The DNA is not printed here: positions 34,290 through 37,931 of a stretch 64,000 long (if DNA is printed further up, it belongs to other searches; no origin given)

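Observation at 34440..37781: Sensor histidine kinase translationally fused to the radical-SAM hydrogenase maturase HydG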

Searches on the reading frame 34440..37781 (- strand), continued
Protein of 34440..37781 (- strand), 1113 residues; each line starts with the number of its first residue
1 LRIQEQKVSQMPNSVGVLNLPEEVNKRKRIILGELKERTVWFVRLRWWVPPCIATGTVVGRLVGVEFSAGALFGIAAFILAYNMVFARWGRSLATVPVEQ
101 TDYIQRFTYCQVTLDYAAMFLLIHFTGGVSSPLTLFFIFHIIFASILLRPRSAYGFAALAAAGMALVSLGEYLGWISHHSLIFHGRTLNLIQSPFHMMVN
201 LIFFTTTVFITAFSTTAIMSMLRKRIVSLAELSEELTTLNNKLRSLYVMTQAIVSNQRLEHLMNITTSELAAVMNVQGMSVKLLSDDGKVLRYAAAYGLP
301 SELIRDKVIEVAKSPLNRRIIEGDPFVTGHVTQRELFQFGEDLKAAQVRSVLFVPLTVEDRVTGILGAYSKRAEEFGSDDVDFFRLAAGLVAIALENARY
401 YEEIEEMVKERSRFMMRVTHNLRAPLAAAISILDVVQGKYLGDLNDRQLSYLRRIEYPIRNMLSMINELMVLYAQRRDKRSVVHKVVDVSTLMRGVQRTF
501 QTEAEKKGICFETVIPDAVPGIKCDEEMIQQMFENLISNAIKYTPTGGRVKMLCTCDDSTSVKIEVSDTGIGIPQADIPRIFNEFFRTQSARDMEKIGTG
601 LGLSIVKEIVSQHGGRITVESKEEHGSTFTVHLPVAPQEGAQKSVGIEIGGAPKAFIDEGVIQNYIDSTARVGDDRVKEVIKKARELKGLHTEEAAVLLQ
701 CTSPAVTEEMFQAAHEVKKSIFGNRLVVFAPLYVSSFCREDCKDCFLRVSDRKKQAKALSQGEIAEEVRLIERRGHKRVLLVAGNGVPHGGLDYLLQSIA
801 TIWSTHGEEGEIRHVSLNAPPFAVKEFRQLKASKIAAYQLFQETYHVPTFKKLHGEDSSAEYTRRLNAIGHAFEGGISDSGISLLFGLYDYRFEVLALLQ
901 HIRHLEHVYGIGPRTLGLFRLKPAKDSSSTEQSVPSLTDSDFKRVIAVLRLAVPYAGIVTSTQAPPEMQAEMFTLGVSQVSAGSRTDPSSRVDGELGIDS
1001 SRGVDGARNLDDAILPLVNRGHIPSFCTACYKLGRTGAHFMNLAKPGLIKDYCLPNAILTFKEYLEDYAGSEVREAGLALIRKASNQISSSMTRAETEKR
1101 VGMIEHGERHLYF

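Call 53: find_homologous_proteins(query=L003:11983-13386:+, max_evalue=1e-100)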
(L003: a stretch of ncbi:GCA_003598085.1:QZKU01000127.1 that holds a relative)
Query L003:11983-13386:+ (468 aa): 7973 proteins with E <= 1e-100 among 8000 candidates; the best 120 are listed.
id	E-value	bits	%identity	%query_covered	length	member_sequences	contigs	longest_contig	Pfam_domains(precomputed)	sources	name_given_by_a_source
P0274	0.0e+0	1060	100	100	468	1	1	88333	PF04055.28,PF06968.19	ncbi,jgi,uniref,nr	ncbi:MAG: [FeFe] hydrogenase H-cluster radical SAM maturase HydG [Candidatus Abyssobacteria bacteriu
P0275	2.8e-239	812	76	100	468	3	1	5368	PF04055.28,PF06968.19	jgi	jgi:2-iminoacetate synthase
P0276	1.4e-236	803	76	100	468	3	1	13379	PF04055.28,PF06968.19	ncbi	-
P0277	4.4e-234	795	74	100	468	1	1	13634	PF04055.28,PF06968.19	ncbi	-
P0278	1.2e-233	794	75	100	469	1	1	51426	PF04055.28,PF06968.19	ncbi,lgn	ncbi:MAG: [FeFe] hydrogenase H-cluster radical SAM maturase HydG [Candidatus Abyssubacteria bacteriu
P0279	1.2e-224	764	71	100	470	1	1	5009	PF04055.28,PF06968.19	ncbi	-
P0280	3.3e-224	763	73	98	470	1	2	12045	PF04055.28,PF06968.19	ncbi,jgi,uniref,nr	ncbi:MAG: [FeFe] hydrogenase H-cluster radical SAM maturase HydG [Candidatus Abyssobacteria bacteriu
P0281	1.8e-223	760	71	99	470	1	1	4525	PF04055.28,PF06968.19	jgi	jgi:2-iminoacetate synthase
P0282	1.1e-222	758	73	98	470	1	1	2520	PF04055.28,PF06968.19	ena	-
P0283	5.3e-221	752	71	100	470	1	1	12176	PF04055.28,PF06968.19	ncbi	-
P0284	5.6e-220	749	71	99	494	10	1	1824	PF04055.28,PF06968.19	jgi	jgi:2-iminoacetate synthase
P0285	8.7e-217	738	71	98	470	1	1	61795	PF04055.28,PF06968.19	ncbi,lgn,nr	ncbi:[FeFe] hydrogenase H-cluster radical SAM maturase HydG [Candidatus Poribacteria bacterium]|nr:[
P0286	1.1e-215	735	69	99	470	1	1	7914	PF04055.28,PF06968.19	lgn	-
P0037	7.7e-215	732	71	98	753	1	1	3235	PF13185.13,PF04055.28,PF02518.32,PF13492.13,PF00512.32,PF06968.19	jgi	jgi:2-iminoacetate synthase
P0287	1.4e-214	731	70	99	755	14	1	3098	PF13185.13,PF04055.28,PF02518.32,PF00512.32,PF06968.19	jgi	jgi:2-iminoacetate synthase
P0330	2.8e-187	641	63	99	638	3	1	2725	PF04055.28,PF02742.22,PF01325.26,PF06968.19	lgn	-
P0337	1.3e-186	639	64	97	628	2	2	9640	PF04055.28,PF12802.14,PF02742.22,PF01325.26,PF06968.19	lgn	-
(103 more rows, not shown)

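Call 54: list_cluster_members(proteins=[P0280, P0278, P0330, P0337])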
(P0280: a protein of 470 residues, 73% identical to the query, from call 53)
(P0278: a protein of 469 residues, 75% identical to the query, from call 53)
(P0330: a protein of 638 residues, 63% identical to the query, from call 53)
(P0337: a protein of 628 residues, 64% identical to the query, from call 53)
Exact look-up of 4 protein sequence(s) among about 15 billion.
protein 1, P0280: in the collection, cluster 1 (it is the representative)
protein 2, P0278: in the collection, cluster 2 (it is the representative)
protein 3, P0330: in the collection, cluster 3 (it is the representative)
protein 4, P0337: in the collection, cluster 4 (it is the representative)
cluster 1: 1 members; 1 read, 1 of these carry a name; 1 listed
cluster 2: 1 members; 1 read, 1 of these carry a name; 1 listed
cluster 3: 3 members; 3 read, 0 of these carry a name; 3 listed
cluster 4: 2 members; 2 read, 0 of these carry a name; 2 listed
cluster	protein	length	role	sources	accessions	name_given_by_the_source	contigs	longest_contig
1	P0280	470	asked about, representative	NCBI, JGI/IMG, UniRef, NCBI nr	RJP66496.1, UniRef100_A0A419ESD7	MAG: [FeFe] hydrogenase H-cluster radical SAM maturase HydG [Candidatus Abyssobacteria ... | [FeFe] hydrogenase H-cluster radical SAM maturase HydG n=1 Tax=Candidatus Abyssobacteria ... | MAG: [FeFe] hydrogenase H-cluster radical SAM maturase HydG [Candidatus Abyssubacteria ...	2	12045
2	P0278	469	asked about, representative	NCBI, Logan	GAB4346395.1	MAG: [FeFe] hydrogenase H-cluster radical SAM maturase HydG [Candidatus Abyssubacteria ...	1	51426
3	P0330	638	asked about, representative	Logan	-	-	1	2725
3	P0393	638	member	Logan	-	-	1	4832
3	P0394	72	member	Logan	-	-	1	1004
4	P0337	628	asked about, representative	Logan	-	-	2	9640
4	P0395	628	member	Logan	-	-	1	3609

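Call 55: search_protein_families(library=ncbifam, proteins=[P0280, P0330, P0337], max_evalue=0.00001)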
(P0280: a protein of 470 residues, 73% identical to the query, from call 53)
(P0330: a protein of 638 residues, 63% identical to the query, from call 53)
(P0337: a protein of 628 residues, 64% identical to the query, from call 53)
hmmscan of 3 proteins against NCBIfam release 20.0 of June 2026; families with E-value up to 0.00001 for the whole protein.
P0280 (470 aa): 16 families
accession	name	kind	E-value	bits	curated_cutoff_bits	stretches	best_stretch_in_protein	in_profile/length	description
TIGR03955.1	rSAM_HydG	equivalog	1.4e-164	548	312.15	1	11-470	8-470/470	[FeFe] hydrogenase H-cluster radical SAM maturase HydG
TIGR02351.2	thiH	equivalog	1.7e-92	310.3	380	1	27-382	18-359/364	2-iminoacetate synthase ThiH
TIGR04158.1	rSAM_MIA_synth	equivalog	4.1e-23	81.8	400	1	35-374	9-354/368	3-methyl-2-indolic acid synthase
TIGR03910.1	pyrrolys_PylB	equivalog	6.1e-22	78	348.2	1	36-314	6-271/347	methylornithine synthase PylB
TIGR03956.1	rSAM_HydE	equivalog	2.6e-17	63.1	254.6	1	41-272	4-229/340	[FeFe] hydrogenase H-cluster radical SAM maturase HydE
TIGR00433.2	bioB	equivalog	3e-14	53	225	1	52-339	7-282/307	biotin synthase BioB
NF004884.0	PRK06245.1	equivalog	1.7e-09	37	209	1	91-269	20-203/340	7,8-didemethyl-8-hydroxy-5-deazariboflavin synthase subunit CofG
NF005609.0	PRK07360.1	equivalog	3.4e-09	35.9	426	1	33-143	6-118/374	7,8-didemethyl-8-hydroxy-5-deazariboflavin synthase subunit CofH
TIGR00423.1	TIGR00423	subfamily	3.9e-09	36.2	260.25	1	92-162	11-80/310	CofH family radical SAM protein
TIGR03699.1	menaquin_MqnC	equivalog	5.4e-09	35.3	428.1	1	63-159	15-113/342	cyclic dehypoxanthinyl futalosine synthase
TIGR03550.1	F420_cofG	equivalog_domain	1.1e-08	34.7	213.35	1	87-311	7-235/322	7,8-didemethyl-8-hydroxy-5-deazariboflavin synthase CofG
TIGR03957.1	rSAM_HmdB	equivalog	1.4e-08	34.3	320.9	1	52-320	5-259/317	5,10-methenyltetrahydromethanopterin hydrogenase cofactor biosynthesis protein HmdB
TIGR03700.1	mena_SCO4494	equivalog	1.3e-07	30.9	434.55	1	41-160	4-121/351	aminofutalosine synthase MqnE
TIGR03551.1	F420_cofH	equivalog_domain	2e-07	30.2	374.1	1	54-142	7-95/345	5-amino-6-(D-ribitylamino)uracil--L-tyrosine 4-hydroxyphenyl transferase CofH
NF006687.0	PRK09234.1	equivalog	2.6e-07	29.2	1018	1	20-135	461-580/849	bifunctional FO biosynthesis protein CofGH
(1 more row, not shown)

P0330 (638 aa): 18 families
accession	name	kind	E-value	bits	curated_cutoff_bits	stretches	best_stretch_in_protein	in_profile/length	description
TIGR03955.1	rSAM_HydG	equivalog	4.2e-161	536.5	312.15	1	182-636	11-468/470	[FeFe] hydrogenase H-cluster radical SAM maturase HydG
TIGR02351.2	thiH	equivalog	4.6e-91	305.6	380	1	188-552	14-360/364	2-iminoacetate synthase ThiH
TIGR04158.1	rSAM_MIA_synth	equivalog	2.3e-26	92.4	400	1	234-512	41-320/368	3-methyl-2-indolic acid synthase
TIGR03910.1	pyrrolys_PylB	equivalog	7.7e-26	90.8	348.2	1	205-481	7-270/347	methylornithine synthase PylB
NF008273.0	PRK11050.1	equivalog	1.6e-19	70.1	153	1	36-154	37-154/156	manganese-binding transcriptional regulator MntR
TIGR03956.1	rSAM_HydE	equivalog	1.2e-17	64.2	254.6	1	207-440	2-229/340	[FeFe] hydrogenase H-cluster radical SAM maturase HydE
NF047407.1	TransRegMntRTherm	equivalog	3e-16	59.8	350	1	31-149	4-128/227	manganese-dependent transcriptional regulator MntR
TIGR00433.2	bioB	equivalog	3e-16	59.5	225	1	218-507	5-282/307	biotin synthase BioB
NF053665.1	TransRegDtxRActin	equivalog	8.2e-12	45.1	290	1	38-172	9-141/233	iron-dependent transcriptional repressor DtxR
NF003025.0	PRK03902.1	equivalog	4.1e-11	43.1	138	1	36-150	5-118/142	transcriptional regulator MntR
TIGR03700.1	mena_SCO4494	equivalog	3e-09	36.3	434.55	1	207-328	2-121/351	aminofutalosine synthase MqnE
TIGR00423.1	TIGR00423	subfamily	4.1e-09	36.1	260.25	1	260-330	11-80/310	CofH family radical SAM protein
NF004884.0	PRK06245.1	equivalog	1.8e-08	33.7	209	1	259-436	20-202/340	7,8-didemethyl-8-hydroxy-5-deazariboflavin synthase subunit CofG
TIGR03699.1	menaquin_MqnC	equivalog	9.9e-08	31.2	428.1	1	219-328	6-114/342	cyclic dehypoxanthinyl futalosine synthase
TIGR03550.1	F420_cofG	equivalog_domain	1.1e-07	31.3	213.35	1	260-480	10-236/322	7,8-didemethyl-8-hydroxy-5-deazariboflavin synthase CofG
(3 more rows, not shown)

P0337 (628 aa): 20 families
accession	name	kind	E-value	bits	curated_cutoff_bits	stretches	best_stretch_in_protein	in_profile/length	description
TIGR03955.1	rSAM_HydG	equivalog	2.1e-162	540.8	312.15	1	172-626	11-468/470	[FeFe] hydrogenase H-cluster radical SAM maturase HydG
TIGR02351.2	thiH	equivalog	6e-92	308.5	380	1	195-542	24-360/364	2-iminoacetate synthase ThiH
TIGR03910.1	pyrrolys_PylB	equivalog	6.1e-27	94.4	348.2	1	193-470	5-269/347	methylornithine synthase PylB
TIGR04158.1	rSAM_MIA_synth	equivalog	5.3e-26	91.3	400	1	225-501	42-319/368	3-methyl-2-indolic acid synthase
NF008273.0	PRK11050.1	equivalog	9.5e-21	74.1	153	1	30-147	38-154/156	manganese-binding transcriptional regulator MntR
NF003025.0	PRK03902.1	equivalog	5.4e-18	65.4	138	1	26-143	2-118/142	transcriptional regulator MntR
TIGR03956.1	rSAM_HydE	equivalog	5.1e-17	62.1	254.6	1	204-430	9-229/340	[FeFe] hydrogenase H-cluster radical SAM maturase HydE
TIGR00433.2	bioB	equivalog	1.7e-16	60.4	225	1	208-499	5-284/307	biotin synthase BioB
NF053665.1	TransRegDtxRActin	equivalog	1.6e-11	44.1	290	1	25-138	3-116/233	iron-dependent transcriptional repressor DtxR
NF047407.1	TransRegMntRTherm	equivalog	3.3e-11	43.3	350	1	26-142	6-128/227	manganese-dependent transcriptional regulator MntR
TIGR00423.1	TIGR00423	subfamily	4.4e-10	39.3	260.25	1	250-320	11-80/310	CofH family radical SAM protein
TIGR03700.1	mena_SCO4494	equivalog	9.9e-10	37.9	434.55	1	199-319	4-122/351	aminofutalosine synthase MqnE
NF004884.0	PRK06245.1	equivalog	4e-09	35.8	209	1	249-427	20-203/340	7,8-didemethyl-8-hydroxy-5-deazariboflavin synthase subunit CofG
TIGR03550.1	F420_cofG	equivalog_domain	1.6e-08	34.1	213.35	1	250-472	10-238/322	7,8-didemethyl-8-hydroxy-5-deazariboflavin synthase CofG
TIGR03957.1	rSAM_HmdB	equivalog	2e-08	33.8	320.9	1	206-473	1-254/317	5,10-methenyltetrahydromethanopterin hydrogenase cofactor biosynthesis protein HmdB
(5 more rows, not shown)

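Call 57: find_encoding_contigs(protein=P0035, flank=6000, max_places=1)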
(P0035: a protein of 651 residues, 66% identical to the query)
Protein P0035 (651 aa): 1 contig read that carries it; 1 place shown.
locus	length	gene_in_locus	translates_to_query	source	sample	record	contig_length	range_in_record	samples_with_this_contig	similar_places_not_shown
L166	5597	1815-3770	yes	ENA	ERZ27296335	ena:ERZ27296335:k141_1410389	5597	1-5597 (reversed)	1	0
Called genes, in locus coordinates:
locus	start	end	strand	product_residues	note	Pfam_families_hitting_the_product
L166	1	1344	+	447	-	?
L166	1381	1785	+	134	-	PF00072:Response_reg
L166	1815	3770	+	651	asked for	PF25323:6TM_PilS (weak), PF01590:GAF, PF13185:GAF_2, PF13492:GAF_3, PF02518:HATPase_c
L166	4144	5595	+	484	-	?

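Call 92: find_encoding_contigs(protein=P0337, flank=6000, max_places=2)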
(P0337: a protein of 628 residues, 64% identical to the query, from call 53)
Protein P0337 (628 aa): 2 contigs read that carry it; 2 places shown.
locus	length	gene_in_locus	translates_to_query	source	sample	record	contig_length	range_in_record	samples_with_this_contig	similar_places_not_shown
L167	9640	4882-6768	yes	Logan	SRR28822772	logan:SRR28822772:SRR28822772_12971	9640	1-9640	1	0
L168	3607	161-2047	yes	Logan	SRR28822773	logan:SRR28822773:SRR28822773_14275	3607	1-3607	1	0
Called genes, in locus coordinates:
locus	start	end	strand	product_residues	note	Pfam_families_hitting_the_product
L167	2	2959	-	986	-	?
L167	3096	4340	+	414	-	-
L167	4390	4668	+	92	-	-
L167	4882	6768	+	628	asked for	PF01325:Fe_dep_repress, PF12802:MarR_2 (weak), PF02742:Fe_dep_repr_C, PF04055:Radical_SAM, PF06968:BATS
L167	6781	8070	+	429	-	PF03193:RsgA_GTPase (faint), PF00350:Dynamin_N (weak), PF01926:MMR_HSR1, PF02421:FeoB_N, PF18128:HydF_dimer, PF18133:HydF_tetramer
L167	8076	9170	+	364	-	PF04055:Radical_SAM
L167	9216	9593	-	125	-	-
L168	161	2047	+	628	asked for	PF01325:Fe_dep_repress, PF12802:MarR_2 (weak), PF02742:Fe_dep_repr_C, PF04055:Radical_SAM, PF06968:BATS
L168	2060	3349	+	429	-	PF03193:RsgA_GTPase (faint), PF00350:Dynamin_N (weak), PF01926:MMR_HSR1, PF02421:FeoB_N, PF18128:HydF_dimer, PF18133:HydF_tetramer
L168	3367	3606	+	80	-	?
